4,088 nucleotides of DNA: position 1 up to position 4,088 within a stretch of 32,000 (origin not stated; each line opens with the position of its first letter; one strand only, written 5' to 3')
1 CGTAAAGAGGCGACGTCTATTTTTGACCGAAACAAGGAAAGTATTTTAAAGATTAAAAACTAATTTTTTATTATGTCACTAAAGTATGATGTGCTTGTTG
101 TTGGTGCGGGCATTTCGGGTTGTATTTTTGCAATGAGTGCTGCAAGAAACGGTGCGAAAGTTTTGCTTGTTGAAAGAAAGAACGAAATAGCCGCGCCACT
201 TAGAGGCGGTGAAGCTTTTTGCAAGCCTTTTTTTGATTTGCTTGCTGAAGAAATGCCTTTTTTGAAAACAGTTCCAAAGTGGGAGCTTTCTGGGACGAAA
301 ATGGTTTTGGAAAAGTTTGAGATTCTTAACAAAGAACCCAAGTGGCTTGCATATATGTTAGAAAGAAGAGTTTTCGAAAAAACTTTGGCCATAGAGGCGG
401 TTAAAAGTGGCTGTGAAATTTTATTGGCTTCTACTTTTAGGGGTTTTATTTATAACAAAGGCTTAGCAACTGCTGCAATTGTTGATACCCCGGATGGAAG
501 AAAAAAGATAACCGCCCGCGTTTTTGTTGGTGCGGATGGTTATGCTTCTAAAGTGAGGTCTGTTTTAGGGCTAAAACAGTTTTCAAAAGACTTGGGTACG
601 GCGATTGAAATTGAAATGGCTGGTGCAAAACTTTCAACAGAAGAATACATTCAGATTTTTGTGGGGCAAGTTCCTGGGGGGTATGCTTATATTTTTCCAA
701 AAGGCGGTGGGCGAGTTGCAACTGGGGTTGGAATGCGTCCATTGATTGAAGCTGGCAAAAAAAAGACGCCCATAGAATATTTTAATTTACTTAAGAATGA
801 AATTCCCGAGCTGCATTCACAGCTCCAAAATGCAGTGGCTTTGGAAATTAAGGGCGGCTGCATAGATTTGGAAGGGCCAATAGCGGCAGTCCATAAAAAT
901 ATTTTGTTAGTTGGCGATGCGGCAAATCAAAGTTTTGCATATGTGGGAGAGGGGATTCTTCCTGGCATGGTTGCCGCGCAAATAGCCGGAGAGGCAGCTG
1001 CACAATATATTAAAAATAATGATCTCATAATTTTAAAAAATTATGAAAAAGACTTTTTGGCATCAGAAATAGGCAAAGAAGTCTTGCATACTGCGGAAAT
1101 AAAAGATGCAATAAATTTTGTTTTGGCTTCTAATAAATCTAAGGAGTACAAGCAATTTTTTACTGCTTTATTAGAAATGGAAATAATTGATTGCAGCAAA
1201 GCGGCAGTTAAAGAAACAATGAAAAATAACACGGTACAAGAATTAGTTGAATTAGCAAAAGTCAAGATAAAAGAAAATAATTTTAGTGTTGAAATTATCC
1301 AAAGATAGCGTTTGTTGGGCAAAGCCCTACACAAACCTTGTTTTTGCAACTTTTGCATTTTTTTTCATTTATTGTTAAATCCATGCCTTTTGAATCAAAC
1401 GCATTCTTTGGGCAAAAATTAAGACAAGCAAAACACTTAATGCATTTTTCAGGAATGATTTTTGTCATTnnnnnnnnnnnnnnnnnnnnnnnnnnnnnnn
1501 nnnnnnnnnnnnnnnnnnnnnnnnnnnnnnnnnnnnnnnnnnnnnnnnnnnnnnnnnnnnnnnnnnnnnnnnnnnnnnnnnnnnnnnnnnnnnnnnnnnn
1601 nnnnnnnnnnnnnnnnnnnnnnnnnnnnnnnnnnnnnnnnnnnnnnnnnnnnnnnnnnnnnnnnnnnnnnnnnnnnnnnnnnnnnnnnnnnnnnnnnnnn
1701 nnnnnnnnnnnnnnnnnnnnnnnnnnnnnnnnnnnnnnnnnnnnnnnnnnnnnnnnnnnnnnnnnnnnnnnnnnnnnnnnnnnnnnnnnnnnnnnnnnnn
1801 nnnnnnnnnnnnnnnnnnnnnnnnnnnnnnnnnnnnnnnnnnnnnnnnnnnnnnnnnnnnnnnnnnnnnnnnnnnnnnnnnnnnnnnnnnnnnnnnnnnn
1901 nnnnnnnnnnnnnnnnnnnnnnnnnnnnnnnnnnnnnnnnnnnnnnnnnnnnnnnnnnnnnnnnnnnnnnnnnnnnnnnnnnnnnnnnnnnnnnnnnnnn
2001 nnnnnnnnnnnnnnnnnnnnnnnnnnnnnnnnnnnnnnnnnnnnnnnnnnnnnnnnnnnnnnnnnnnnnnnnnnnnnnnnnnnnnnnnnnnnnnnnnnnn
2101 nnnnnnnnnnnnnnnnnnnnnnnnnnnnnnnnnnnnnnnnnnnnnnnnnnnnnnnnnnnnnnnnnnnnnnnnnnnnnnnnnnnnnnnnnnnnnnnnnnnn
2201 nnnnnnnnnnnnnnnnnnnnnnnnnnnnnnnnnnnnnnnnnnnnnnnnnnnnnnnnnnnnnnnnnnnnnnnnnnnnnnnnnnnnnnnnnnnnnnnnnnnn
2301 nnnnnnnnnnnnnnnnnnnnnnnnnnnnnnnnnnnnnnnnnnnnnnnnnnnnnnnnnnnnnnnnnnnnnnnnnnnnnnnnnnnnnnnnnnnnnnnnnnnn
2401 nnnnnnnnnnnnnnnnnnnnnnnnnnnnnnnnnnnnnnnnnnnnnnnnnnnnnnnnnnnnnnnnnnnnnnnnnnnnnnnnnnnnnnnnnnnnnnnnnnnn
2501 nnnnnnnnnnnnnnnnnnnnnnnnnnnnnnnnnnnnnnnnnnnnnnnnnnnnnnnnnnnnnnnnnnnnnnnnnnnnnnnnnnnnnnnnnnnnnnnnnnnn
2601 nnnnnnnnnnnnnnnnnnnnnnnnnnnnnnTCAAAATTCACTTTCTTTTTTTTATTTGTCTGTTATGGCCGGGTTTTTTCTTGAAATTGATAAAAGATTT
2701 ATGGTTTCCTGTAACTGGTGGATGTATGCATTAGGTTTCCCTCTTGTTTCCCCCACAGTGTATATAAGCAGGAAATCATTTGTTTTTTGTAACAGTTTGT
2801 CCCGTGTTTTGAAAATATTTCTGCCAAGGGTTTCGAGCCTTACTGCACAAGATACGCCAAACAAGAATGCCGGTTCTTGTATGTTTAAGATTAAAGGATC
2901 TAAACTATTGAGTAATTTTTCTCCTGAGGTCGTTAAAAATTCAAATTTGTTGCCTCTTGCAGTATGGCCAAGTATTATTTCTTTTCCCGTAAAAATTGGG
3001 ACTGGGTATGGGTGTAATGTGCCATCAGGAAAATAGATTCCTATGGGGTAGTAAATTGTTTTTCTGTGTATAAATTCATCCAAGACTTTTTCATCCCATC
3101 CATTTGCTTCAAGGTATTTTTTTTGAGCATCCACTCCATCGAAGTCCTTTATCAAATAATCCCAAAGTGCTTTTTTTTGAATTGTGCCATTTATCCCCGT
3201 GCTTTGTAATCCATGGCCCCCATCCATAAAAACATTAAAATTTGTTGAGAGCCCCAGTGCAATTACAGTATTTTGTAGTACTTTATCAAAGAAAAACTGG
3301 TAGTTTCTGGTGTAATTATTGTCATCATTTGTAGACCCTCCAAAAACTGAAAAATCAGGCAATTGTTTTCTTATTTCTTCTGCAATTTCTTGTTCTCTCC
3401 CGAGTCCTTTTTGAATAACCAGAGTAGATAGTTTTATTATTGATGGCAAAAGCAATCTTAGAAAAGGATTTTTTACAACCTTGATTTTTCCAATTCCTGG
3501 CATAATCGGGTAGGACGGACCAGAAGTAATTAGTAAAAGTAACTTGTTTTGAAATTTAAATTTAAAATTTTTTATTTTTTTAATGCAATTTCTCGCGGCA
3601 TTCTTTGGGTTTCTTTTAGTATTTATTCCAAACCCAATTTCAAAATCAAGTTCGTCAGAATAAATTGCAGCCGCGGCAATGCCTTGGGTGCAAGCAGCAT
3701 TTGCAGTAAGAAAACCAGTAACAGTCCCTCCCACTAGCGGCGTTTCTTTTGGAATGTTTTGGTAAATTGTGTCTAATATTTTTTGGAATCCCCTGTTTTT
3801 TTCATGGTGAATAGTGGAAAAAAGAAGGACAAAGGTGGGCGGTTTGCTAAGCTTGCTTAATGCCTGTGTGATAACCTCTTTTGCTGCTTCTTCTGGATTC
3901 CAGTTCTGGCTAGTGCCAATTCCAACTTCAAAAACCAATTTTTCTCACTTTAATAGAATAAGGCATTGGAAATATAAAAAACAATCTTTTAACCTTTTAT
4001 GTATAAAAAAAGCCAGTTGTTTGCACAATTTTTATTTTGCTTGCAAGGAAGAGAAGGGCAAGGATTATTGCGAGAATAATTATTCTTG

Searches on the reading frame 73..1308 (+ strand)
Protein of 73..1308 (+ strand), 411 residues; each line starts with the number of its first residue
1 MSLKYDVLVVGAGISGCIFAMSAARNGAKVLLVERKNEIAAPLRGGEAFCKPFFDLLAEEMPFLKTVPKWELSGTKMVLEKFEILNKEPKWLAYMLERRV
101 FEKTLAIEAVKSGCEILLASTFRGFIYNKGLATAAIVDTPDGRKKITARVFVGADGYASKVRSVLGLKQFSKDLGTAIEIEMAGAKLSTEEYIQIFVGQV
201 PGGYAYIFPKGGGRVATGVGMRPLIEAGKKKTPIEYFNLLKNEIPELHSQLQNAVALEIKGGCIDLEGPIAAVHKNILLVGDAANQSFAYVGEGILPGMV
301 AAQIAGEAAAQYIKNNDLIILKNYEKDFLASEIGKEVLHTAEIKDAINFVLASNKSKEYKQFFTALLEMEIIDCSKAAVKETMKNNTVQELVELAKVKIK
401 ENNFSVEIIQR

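Call 71: search_protein_families(library=pfam, proteins=[window:73-1308:+], max_evalue=0.001)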
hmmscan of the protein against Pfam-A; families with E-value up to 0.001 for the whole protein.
window:73-1308:+ (411 aa): 11 families
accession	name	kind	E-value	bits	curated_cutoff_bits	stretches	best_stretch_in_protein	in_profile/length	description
PF01494.25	FAD_binding_3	-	5.6e-15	55.8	22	1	4-313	1-322/349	FAD binding domain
PF01266.30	DAO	-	2.1e-11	44.4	27.9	1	6-40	1-35/353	FAD dependent oxidoreductase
PF12831.13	FAD_oxidored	-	4.6e-10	39.8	27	1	6-155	1-144/416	FAD dependent oxidoreductase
PF22578.2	GGR_cat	-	1.6e-08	34.7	27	1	173-248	1-76/88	Geranylgeranyl reductase catalytic domain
PF00890.30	FAD_binding_2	-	8.3e-06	25.7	20.4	1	6-38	1-33/414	FAD binding domain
PF13450.12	NAD_binding_8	-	1.6e-05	25.5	21.9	1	9-39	1-31/68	NAD(P)-binding Rossmann-like domain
PF00070.33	Pyr_redox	-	7.8e-05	23.6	22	1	7-40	2-35/82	Pyridine nucleotide-disulphide oxidoreductase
PF01134.28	GIDA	-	8.7e-05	22.2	22.1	1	6-37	1-32/391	Glucose inhibited division protein A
PF05834.18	Lycopene_cycl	-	9.3e-05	22.1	23.4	1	6-164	1-148/380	Lycopene cyclase protein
PF07992.20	Pyr_redox_2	-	0.00013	22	26.1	1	6-38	2-34/291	Pyridine nucleotide-disulphide oxidoreductase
PF03486.20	HI0933_like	-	0.00024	21.1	50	1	6-41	2-37/244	HI0933-like protein Rossmann domain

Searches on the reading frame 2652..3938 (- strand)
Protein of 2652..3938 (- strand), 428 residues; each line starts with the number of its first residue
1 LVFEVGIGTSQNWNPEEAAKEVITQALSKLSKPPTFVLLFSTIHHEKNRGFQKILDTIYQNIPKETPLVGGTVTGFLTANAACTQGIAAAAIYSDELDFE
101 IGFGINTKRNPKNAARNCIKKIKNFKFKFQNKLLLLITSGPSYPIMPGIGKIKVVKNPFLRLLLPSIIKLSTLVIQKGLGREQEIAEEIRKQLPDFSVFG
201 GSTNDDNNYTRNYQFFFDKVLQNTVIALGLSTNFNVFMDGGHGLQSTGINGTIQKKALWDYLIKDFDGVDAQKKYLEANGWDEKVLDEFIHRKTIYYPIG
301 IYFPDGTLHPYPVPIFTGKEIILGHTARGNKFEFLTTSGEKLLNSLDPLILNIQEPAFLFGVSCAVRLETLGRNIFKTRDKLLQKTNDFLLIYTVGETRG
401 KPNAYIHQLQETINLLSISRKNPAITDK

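Call 71: search_protein_families(library=pfam, proteins=[window:2652-3938:-], max_evalue=0.001)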
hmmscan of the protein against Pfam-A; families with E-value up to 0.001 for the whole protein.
window:2652-3938:- (428 aa): 1 family
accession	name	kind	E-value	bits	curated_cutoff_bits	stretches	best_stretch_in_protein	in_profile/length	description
PF08495.15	FIST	-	4.6e-17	63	23.2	1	35-255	1-177/189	FIST N domain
